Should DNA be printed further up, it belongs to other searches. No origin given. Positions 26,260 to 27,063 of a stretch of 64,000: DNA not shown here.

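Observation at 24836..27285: High-GC gene island (up to about 62% GC) bounded by 29-bp direct repeats in an AT-rich phage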

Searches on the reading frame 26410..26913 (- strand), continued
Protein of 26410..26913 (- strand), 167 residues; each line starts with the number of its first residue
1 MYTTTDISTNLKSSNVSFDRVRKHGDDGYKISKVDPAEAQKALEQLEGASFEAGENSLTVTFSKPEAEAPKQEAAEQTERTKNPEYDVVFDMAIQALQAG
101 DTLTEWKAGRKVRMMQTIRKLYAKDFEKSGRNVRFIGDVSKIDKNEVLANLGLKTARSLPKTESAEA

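Call 65: fold_search(model_id=the predicted structure, library=viral)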
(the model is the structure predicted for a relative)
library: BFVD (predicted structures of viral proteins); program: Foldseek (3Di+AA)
matches with E <= 10: 651; with E <= 0.001: 0
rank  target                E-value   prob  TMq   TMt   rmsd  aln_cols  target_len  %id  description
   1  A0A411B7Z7            7.4e-03  0.89  0.23  0.19  17.8       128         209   12  Uncharacterized protein [Aeromonas phage Asswx_1]
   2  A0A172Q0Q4            1.9e-02  0.97  0.29  0.22   6.9       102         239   12  Haloacid dehalogenase [Acinetobacter phage vB_AbaM_ME3]
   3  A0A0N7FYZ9            2.6e-02  0.82  0.20  0.06  12.1        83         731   14  (no name in the UniProt tables at hand)
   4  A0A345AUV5            2.9e-02  0.89  0.22  0.12  12.3       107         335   19  Uncharacterized protein [Acinetobacter phage vB_ApiM_fHyAci03]
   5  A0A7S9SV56            4.0e-02  1.00  0.26  0.42   2.9        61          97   13  (no name in the UniProt tables at hand)
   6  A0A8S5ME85            4.2e-02  0.47  0.24  0.19  14.2       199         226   10  Uncharacterized protein [Siphoviridae sp. ctYh54]
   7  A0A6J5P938            5.3e-02  0.90  0.25  0.33  17.6       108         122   18  Uncharacterized protein [uncultured Caudovirales phage]
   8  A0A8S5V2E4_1          5.3e-02  0.38  0.19  0.05  15.2       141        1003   14  Uncharacterized protein [CrAss-like virus sp. ctelJ1]
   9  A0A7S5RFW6            7.6e-02  1.00  0.30  0.64   3.5        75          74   12  (no name in the UniProt tables at hand)
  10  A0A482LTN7            7.6e-02  0.14  0.19  0.14  18.9       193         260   12  Non structural polyprotein (Fragment) [Ross River virus]
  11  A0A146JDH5            8.6e-02  0.15  0.17  0.11  16.5       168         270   12  (no name in the UniProt tables at hand)
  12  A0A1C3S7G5            9.1e-02  0.98  0.29  0.58   4.2        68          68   18  (no name in the UniProt tables at hand)
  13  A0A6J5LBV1            9.1e-02  0.98  0.28  0.57   3.5        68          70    9  Uncharacterized protein [uncultured Caudovirales phage]
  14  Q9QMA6                9.1e-02  0.30  0.23  0.29  18.6       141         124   11  UL31 (Fragment) [anatid alphaherpesvirus 1]
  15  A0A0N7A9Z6            9.7e-02  0.28  0.19  0.08  11.6       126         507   12  (no name in the UniProt tables at hand)
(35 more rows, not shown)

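Call 82: fold_search(model_id=the predicted structure, library=pdb)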
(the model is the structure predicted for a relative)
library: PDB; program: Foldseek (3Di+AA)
matches with E <= 10: 429; with E <= 0.001: 0
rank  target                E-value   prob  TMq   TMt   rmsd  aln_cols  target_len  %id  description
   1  5dxl                  1.1e-01  0.80  0.26  0.17   7.6       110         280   12  Structure of Aspergillus fumigatus trehalose-6-phosphate phosphatase crystal form 1 (released 2016-06-15)
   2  6mrs                  1.1e-01  0.77  0.23  0.40   4.0        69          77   14  De novo designed protein Peak6 (released 2019-06-12)
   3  1ise                  1.2e-01  0.47  0.23  0.21  12.8       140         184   15  Crystal structure of a mutant of ribosome recycling factor from Escherichia coli, Arg132Gly (released 2003-10-07)
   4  4kaw                  1.2e-01  0.33  0.24  0.22  14.3       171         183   10  Crystal structure of ribosome recycling factor mutant R39G from Mycobacterium tuberculosis (released 2014-03-19)
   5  6cj0_A                1.4e-01  0.91  0.26  0.18   3.9        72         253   18  Chromosomal trehalose-6-phosphate phosphatase from P. aeruginosa (released 2018-05-09)
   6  6d3v_A                1.5e-01  0.90  0.26  0.18   3.9        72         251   18  Chromosomal trehalose-6-phosphate phosphatase from P. aeruginosa (released 2018-05-09)
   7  6eri_Az               1.6e-01  0.20  0.22  0.20  15.2       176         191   14  Structure of the chloroplast ribosome with chl-RRF and hibernation-promoting factor (released 2018-04-18)
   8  9dcz_D                1.8e-01  0.97  0.27  0.35   3.3        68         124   12  Designed allosteric facilitated dissociation switch AS1 in complex state TH with methylated lysines, crystal #1 (released 2025-08-20)
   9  8a9x_C                2.0e-01  0.94  0.26  0.51   5.0        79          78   14  Crystal structure of PulM C-ter domain (released 2023-01-25)
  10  4kb2                  2.3e-01  0.38  0.25  0.23  13.1       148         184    8  Crystal structure of ribosome recycling factor mutant R109A from Mycobacterium tuberculosis (released 2014-03-12)
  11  6vud_A                2.3e-01  0.38  0.24  0.22  13.0       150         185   10  Crystal structure of a ribosome recycling factor from Ehrlichia chaffeensis (released 2020-03-18)
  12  1is1                  2.4e-01  0.38  0.23  0.21  12.7       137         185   13  Crystal structure of ribosome recycling factor from Vibrio parahaemolyticus (released 2003-06-17)
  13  9dcz_B                2.7e-01  0.96  0.28  0.36   3.3        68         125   10  Designed allosteric facilitated dissociation switch AS1 in complex state TH with methylated lysines, crystal #1 (released 2025-08-20)
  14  9dcy_A                2.7e-01  0.85  0.26  0.18   3.8        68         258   15  Crystal Structure of Designed allosteric facilitated dissociation switch AS1 in complex state HE (released 2025-08-20)
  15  9rw3_D                2.9e-01  0.16  0.19  0.09  12.3       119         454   10  Egalitarian-BicD in complex with hSL1 of the hairy localization element (Structure A) (released 2026-03-25)
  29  1kaf_E                4.9e-01  0.18  0.18  0.24   6.0        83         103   12  DNA Binding Domain Of The Phage T4 Transcription Factor MotA (AA105-211) (released 2001-11-21)
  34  1kaf_D                6.3e-01  0.13  0.16  0.22   6.2        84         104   13  DNA Binding Domain Of The Phage T4 Transcription Factor MotA (AA105-211) (released 2001-11-21)
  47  5jlt_B                9.5e-01  0.11  0.17  0.23   7.0        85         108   14  The crystal structure of the bacteriophage T4 MotA C-terminal domain in complex with dsDNA reveals a novel protein-DNA (released 2017-05-03)
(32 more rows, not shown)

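Call 88: find_related_loci(query=A2, collection=genome_contigs, flank=5000)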
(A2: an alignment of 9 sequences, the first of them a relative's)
Query A2 (167 aa) in genome_contigs; peptide patterns used: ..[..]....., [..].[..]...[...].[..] (x = any residue, [..] = any of these).
50 stretches matched a pattern, but none encodes a relative of the query by tblastn (E <= 1e-3).
